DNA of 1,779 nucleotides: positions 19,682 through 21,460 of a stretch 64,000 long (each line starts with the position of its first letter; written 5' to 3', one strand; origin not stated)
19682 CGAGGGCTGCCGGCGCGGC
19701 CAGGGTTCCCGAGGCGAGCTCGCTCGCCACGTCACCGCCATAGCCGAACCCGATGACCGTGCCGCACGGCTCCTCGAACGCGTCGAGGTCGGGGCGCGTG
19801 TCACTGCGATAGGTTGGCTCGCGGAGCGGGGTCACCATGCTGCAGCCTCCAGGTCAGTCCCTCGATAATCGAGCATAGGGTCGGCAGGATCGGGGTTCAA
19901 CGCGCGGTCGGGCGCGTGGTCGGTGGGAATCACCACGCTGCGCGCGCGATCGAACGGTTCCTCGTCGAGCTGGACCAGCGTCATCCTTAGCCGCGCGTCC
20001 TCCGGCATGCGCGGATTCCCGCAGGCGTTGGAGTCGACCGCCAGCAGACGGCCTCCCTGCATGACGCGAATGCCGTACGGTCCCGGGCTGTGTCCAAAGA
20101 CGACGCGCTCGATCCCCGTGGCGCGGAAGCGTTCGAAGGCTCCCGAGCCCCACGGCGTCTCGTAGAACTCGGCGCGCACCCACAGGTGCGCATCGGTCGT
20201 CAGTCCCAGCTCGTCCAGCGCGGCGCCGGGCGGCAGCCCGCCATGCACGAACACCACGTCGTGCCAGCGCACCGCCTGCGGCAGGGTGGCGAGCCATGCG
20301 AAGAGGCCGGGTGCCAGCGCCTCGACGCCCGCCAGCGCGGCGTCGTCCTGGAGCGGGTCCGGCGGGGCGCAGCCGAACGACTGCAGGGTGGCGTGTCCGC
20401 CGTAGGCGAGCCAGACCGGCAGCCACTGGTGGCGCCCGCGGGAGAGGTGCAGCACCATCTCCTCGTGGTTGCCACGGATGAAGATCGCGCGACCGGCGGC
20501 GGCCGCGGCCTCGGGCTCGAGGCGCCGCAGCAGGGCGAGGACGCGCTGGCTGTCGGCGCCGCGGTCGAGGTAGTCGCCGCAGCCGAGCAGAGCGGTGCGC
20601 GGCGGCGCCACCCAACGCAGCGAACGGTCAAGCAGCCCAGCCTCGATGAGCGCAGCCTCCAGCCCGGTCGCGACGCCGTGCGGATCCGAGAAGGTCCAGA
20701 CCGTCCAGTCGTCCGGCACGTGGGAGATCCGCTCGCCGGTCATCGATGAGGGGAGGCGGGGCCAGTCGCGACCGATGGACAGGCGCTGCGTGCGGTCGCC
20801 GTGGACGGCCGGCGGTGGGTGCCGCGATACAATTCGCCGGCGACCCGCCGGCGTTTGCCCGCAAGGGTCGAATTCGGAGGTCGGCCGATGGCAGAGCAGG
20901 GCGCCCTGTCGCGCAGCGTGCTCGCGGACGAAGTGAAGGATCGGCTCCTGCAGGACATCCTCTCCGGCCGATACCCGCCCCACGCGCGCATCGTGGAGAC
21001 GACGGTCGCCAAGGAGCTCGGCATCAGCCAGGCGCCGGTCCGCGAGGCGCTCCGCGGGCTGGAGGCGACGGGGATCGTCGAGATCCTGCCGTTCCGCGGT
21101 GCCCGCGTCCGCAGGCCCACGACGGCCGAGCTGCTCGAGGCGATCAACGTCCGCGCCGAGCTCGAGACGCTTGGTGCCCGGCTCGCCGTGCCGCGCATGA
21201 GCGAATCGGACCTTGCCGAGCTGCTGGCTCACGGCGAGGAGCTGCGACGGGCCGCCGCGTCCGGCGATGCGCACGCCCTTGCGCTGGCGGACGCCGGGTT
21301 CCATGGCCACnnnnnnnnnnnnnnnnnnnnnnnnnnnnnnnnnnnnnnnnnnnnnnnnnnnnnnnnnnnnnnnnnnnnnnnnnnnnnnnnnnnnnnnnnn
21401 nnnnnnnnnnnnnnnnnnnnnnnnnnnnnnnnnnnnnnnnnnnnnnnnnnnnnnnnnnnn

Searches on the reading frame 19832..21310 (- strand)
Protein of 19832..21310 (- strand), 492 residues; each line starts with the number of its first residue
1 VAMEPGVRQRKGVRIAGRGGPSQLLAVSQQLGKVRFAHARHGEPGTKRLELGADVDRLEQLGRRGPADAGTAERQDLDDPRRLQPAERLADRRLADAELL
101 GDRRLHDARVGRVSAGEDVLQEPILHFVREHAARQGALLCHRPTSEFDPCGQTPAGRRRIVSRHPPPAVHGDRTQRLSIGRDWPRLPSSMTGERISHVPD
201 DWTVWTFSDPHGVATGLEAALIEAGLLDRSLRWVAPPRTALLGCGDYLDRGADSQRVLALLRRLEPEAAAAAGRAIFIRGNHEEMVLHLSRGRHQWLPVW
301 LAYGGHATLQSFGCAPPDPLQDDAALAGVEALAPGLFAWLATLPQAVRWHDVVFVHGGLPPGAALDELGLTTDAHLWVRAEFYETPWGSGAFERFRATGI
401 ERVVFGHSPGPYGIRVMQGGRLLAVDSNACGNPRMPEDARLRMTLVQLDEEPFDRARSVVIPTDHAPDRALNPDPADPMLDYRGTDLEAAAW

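Call 75: search_protein_families(library=pfam, proteins=[window:19832-21310:-], max_evalue=0.00001)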
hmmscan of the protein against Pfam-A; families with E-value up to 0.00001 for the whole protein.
window:19832-21310:- (492 aa): 1 family
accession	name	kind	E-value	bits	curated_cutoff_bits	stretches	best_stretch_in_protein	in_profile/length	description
PF00149.33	Metallophos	-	4.2e-09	37.6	21.5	1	204-409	3-189/191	Calcineurin-like phosphoesterase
